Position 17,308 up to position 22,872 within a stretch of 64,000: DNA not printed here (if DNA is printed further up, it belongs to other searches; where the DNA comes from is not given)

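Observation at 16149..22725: Translationally coupled outer-membrane barrel plus 1755-aa lipoprotein of unknown family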

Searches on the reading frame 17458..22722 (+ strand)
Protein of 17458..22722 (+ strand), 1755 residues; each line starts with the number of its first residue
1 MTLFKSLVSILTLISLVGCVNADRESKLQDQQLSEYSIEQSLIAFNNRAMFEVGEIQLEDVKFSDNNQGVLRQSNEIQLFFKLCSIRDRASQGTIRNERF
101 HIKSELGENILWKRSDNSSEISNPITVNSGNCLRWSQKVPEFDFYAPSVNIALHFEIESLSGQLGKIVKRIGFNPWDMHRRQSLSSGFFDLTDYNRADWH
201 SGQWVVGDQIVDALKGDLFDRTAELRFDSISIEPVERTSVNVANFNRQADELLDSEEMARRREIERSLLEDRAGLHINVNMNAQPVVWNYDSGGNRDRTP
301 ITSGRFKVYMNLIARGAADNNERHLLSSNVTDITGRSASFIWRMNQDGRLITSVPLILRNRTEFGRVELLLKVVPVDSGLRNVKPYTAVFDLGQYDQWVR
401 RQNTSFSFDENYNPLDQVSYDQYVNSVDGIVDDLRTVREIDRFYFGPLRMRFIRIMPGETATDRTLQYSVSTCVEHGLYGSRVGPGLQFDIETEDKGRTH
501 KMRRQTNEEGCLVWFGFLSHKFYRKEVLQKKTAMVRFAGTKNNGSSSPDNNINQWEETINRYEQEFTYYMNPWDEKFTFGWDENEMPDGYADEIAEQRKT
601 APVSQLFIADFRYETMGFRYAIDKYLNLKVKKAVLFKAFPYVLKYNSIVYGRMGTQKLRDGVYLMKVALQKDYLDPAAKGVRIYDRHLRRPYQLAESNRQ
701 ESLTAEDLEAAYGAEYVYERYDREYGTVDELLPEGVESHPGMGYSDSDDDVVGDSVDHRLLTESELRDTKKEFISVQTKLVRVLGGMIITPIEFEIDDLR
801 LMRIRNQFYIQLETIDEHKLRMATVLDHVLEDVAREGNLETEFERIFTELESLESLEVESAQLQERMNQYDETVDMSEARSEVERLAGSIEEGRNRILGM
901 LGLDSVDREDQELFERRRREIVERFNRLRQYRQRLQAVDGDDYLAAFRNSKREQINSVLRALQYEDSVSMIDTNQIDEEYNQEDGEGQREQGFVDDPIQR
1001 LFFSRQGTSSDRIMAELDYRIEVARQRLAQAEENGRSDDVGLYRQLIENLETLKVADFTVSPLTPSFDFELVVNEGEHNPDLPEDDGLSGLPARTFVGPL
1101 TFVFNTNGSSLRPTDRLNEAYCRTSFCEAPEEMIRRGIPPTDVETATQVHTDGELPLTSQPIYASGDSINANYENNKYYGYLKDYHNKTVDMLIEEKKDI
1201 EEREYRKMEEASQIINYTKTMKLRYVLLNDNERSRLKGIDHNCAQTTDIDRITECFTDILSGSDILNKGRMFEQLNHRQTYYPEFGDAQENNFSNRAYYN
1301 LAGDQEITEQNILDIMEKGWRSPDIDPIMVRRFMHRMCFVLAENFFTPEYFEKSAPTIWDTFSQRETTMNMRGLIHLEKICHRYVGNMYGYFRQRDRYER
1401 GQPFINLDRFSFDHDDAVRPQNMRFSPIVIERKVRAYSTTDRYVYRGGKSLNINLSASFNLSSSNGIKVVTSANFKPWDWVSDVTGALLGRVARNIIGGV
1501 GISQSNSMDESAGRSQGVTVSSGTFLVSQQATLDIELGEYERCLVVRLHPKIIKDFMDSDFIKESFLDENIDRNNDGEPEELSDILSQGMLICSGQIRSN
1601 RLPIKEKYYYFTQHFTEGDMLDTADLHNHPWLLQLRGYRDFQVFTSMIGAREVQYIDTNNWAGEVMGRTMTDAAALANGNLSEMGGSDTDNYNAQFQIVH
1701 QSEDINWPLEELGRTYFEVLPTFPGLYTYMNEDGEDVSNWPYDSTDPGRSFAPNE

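Call 7: search_protein_families(library=pfam, proteins=[window:17458-22722:+], max_evalue=1)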
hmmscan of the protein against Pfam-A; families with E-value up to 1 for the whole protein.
window:17458-22722:+ (1755 aa): 1 family
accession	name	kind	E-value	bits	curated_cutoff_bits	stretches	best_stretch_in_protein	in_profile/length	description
PF18304.6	SabA_adhesion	-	0.24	11.1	27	1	1200-1268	121-189/299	SabA N-terminal extracellular adhesion domain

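Call 8: search_protein_families(library=ncbifam, proteins=[window:17458-22722:+], max_evalue=1)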
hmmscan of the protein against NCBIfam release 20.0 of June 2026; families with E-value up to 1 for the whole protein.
window:17458-22722:+ (1755 aa): 2 families
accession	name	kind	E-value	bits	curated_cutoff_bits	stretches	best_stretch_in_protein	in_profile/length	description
NF009834.0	PRK13309.1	equivalog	0.035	12.4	1001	1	1428-1528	30-125/572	urease subunit alpha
NF008602.0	PRK11570.1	subfamily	0.048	13.6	198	1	914-965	58-107/206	FKBP-type peptidyl-prolyl cis-trans isomerase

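Call 10: find_homologous_proteins(query=window:17458-22722:+)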
Query window:17458-22722:+ (1755 aa): 30 proteins with E <= 0.001 among 8000 candidates.
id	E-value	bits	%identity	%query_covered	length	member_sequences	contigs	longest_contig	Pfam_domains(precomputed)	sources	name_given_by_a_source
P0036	0.0e+0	4036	100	100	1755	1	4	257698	-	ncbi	-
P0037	0.0e+0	2050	54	100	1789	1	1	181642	-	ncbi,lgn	-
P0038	0.0e+0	2043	54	100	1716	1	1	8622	-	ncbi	-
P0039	0.0e+0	2039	54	100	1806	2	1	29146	-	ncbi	-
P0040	0.0e+0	2037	53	100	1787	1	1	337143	-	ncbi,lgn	-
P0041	0.0e+0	2036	54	100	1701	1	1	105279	-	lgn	-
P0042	0.0e+0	2033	54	99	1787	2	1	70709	-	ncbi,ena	-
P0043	0.0e+0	2029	53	100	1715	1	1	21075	-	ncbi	-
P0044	0.0e+0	2014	53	100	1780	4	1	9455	-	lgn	-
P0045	0.0e+0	1936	52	100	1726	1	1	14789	-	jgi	jgi:hypothetical protein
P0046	0.0e+0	1919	51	99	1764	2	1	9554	-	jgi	-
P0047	0.0e+0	1805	50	99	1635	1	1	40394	-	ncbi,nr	ncbi:MAG: hypothetical protein KDD33_04790, partial [Bdellovibrionales bacterium]|nr:hypothetical pr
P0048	0.0e+0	1791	48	99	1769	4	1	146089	-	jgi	jgi:hypothetical protein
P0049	0.0e+0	1766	48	100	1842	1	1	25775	-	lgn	-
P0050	0.0e+0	1741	47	100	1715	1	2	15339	-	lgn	-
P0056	0.0e+0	1360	40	100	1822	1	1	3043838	-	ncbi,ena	-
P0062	1.8e-179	617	29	71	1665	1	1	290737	-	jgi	jgi:hypothetical protein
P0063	3.4e-174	600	28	99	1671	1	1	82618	-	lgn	-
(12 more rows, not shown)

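Call 14: find_encoding_contigs(protein=P0056, flank=10000, max_places=2)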
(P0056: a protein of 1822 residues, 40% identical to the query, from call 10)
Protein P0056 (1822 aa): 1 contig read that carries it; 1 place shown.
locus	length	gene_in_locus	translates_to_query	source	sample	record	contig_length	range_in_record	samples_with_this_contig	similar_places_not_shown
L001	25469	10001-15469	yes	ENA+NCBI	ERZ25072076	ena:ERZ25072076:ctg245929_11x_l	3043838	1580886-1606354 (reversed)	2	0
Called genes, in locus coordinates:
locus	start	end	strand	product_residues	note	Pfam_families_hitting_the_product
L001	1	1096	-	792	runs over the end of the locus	PF03477:ATP-cone, PF00317:Ribonuc_red_lgN, PF02867:Ribonuc_red_lgC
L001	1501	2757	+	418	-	-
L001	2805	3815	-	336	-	PF00089:Trypsin, PF13365:Trypsin_2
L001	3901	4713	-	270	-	PF10609:ParA, PF01656:CbiA, PF02374:ArsA_ATPase (faint), PF09140:MipZ, PF13614:AAA_31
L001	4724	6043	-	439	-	PF01464:SLT, PF23446:LysM1_NFP_LYK (faint), PF01476:LysM, PF23473:LysM3_LYK4_5 (weak), PF01476:LysM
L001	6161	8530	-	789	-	PF13174:TPR_6 (faint), PF13432:TPR_16 (faint), PF01464:SLT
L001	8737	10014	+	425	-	-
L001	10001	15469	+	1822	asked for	-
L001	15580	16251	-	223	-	PF09335:VTT_dom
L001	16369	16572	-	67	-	-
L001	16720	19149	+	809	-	PF02771:Acyl-CoA_dh_N, PF02770:Acyl-CoA_dh_M, PF00441:Acyl-CoA_dh_1, PF09317:ACDH_C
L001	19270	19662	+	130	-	-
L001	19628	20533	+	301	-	-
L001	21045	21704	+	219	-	PF01381:HTH_3 (faint), PF12844:HTH_19 (faint), PF13560:HTH_31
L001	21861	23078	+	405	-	PF14082:SduA_C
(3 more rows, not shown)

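Call 15: find_encoding_contigs(protein=P0062, flank=10000, max_places=2)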
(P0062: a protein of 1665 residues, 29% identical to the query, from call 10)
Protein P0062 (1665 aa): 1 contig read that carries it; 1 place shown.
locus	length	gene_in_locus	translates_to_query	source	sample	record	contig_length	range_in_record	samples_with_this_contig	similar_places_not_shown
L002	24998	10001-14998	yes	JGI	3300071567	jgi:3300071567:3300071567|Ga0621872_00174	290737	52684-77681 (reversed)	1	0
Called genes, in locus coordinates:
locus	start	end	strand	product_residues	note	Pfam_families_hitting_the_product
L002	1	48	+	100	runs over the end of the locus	-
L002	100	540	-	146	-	-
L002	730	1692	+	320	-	PF00089:Trypsin, PF13365:Trypsin_2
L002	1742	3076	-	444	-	PF07969:Amidohydro_3 (faint), PF12890:DHOase (weak), PF01979:Amidohydro_1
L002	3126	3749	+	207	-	-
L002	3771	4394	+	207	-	PF13646:HEAT_2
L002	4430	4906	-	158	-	-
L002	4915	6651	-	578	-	-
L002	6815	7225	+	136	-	PF07027:DUF1318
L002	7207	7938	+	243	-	PF13505:OMP_b-brl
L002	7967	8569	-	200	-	PF08712:Nfu_N, PF01106:NifU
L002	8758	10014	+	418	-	-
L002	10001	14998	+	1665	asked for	-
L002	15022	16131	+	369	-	PF01170:UPF0020, PF02384:N6_Mtase (weak)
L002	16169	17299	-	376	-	-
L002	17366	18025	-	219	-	PF09335:VTT_dom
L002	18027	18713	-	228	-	PF00160:Pro_isomerase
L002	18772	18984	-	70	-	-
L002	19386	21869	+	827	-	PF02771:Acyl-CoA_dh_N, PF02770:Acyl-CoA_dh_M, PF00441:Acyl-CoA_dh_1, PF09317:ACDH_C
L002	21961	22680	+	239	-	PF01346:FKBP_N, PF00254:FKBP_C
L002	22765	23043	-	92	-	PF00111:Fer2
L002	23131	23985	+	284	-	PF00892:EamA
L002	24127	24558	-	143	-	-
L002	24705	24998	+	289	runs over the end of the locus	PF05201:GlutR_N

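Call 16: find_encoding_contigs(protein=P0063, flank=10000, max_places=2)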
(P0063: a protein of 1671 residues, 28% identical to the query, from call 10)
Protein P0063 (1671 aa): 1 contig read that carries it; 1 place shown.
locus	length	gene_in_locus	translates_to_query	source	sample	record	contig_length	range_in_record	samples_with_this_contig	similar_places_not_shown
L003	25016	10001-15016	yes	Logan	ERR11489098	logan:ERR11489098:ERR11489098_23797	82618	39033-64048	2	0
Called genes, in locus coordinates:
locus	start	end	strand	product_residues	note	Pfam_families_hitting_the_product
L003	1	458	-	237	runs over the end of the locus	-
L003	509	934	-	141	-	-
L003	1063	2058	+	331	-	PF10459:Peptidase_S46 (faint), PF00089:Trypsin, PF13365:Trypsin_2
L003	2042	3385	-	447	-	PF12890:DHOase (weak), PF01979:Amidohydro_1, PF07969:Amidohydro_3 (weak)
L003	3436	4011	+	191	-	-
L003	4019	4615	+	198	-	PF13646:HEAT_2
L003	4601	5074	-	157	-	-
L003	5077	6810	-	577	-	-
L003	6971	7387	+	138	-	PF07027:DUF1318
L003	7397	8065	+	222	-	PF13505:OMP_b-brl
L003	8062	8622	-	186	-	PF08712:Nfu_N, PF01106:NifU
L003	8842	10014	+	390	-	-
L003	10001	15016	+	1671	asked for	-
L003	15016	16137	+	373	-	PF01170:UPF0020, PF02384:N6_Mtase (weak)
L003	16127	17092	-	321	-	-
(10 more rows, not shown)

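Call 24: search_solved_structures(query=A2, max_evalue=10)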
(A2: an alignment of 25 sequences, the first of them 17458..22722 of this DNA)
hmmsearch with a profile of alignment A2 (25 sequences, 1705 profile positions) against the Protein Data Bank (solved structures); distinct sequences matched with E-value up to 10: 1.
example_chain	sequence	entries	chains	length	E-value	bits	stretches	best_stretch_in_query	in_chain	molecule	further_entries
6xns_A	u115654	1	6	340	0.066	13.9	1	810-1001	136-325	C3_crown-05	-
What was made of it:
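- On AsmA-like / TamB and bacterial alpha-2-macroglobulin (other giant envelope proteins): Nothing in the PDB by profile (call 24).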

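Call 26: search_protein_families(library=pfam, alignment_id=A2, max_evalue=1)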
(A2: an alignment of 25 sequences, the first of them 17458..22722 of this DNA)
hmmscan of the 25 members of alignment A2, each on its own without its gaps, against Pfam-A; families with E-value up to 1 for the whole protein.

A. member 1, window:17458-22722:+ (1755 aa): 1 family
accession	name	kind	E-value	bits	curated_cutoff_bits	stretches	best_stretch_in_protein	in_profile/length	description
PF18304.6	SabA_adhesion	-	0.24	11.1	27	1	1200-1268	121-189/299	SabA N-terminal extracellular adhesion domain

B. families by the number of members that match (of 25 scanned): 24 families
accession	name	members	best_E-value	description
PF21724.2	DUF6861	4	0.012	Family of unknown function (DUF6861)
PF16043.11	DUF4795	2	0.016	Domain of unknown function (DUF4795)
PF04306.18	DUF456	2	0.024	Protein of unknown function (DUF456)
PF10158.14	LOH1CR12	1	0.023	Tumour suppressor protein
PF07544.18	Med9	1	0.036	RNA polymerase II transcription mediator complex subunit 9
PF02466.24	Tim17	1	0.047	Tim17/Tim22/Tim23/Pmp24 family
PF11927.14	HODM_asu-like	1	0.054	Haem-dependent oxidative N-demethylase, alpha subunit-like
PF00373.23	FERM_M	1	0.071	FERM central domain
PF00497.25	SBP_bac_3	1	0.089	Bacterial extracellular solute-binding proteins, family 3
PF12795.12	MscS_porin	1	0.096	Mechanosensitive ion channel porin domain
PF13325.12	MCRS_N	1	0.099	N-terminal region of micro-spherule protein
PF17278.7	DUF5343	1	0.13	Family of unknown function (DUF5343)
PF08918.16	PhoQ_Sensor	1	0.13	PhoQ Sensor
PF09731.14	Mitofilin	1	0.14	Mitochondrial inner membrane protein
PF16749.10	Arteri_nsp7a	1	0.15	Arterivirus nonstructural protein 7 alpha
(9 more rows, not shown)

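Call 69: find_homologous_proteins(query=A6, max_evalue=0.00001)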
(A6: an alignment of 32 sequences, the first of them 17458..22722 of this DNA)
Query A6 (32 sequences) (1755 aa, profile of the alignment): 25 proteins with E <= 0.00001 among 8000 candidates.
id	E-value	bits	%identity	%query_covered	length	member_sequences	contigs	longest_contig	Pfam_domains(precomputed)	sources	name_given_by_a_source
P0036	0.0e+0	1326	100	100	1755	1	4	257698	-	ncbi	-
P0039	0.0e+0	1198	54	100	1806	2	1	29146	-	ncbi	-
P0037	0.0e+0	1192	54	100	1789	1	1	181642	-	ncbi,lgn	-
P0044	0.0e+0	1189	53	100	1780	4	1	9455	-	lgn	-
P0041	0.0e+0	1187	54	100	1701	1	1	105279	-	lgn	-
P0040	0.0e+0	1186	53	100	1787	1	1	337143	-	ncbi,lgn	-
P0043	0.0e+0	1183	53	100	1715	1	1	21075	-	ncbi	-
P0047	0.0e+0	1182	50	99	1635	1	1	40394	-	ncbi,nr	ncbi:MAG: hypothetical protein KDD33_04790, partial [Bdellovibrionales bacterium]|nr:hypothetical pr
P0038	0.0e+0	1178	54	100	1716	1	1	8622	-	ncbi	-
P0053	0.0e+0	1177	42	99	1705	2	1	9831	-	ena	-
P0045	0.0e+0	1165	52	100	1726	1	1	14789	-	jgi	jgi:hypothetical protein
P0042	0.0e+0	1161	54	99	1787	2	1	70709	-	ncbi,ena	-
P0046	0.0e+0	1151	51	99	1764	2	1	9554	-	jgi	-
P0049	0.0e+0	1149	48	100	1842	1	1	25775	-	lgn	-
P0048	0.0e+0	1146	48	99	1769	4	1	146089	-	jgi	jgi:hypothetical protein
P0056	0.0e+0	1091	40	100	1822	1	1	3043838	-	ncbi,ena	-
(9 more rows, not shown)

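Call 95: find_related_loci(query=A6, collection=metagenome_contigs, flank=8000)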
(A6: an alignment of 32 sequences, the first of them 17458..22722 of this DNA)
Query A6 (1755 aa) in metagenome_contigs; peptide patterns used: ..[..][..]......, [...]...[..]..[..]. (x = any residue, [..] = any of these).
90 stretches matched a pattern; 32 encode a relative of the query (tblastn E <= 1e-3); 31 distinct loci.
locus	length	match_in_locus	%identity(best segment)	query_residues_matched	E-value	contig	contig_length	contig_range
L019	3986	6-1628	45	1233-1751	1e-147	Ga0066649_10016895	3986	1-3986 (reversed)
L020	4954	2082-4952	25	8-1118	4e-71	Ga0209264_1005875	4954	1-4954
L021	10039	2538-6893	27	49-1741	4e-66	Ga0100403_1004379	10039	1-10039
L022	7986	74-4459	30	274-1754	1e-62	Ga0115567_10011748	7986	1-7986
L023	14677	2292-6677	28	274-1754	2e-61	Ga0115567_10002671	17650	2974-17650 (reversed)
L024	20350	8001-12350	26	46-1741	1e-60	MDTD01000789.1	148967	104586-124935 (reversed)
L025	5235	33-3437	26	440-1733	5e-59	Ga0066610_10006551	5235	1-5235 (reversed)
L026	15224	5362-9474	25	274-1741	1e-55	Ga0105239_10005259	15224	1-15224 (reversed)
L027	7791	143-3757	29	262-1741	5e-56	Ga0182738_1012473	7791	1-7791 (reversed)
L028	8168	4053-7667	29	262-1741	6e-56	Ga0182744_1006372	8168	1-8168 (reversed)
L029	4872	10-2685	27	590-1743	3e-53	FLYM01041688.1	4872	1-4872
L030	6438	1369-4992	27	125-1728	2e-51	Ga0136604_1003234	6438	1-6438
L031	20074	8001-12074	26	48-1731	1e-50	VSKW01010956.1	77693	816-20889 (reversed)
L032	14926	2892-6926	26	48-1731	7e-50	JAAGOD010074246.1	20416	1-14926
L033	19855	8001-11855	27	124-1733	4e-49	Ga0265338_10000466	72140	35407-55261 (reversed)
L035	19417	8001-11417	27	78-1652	5e-44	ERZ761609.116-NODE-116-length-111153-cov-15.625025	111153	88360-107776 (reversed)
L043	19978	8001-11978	27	79-1744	1e-59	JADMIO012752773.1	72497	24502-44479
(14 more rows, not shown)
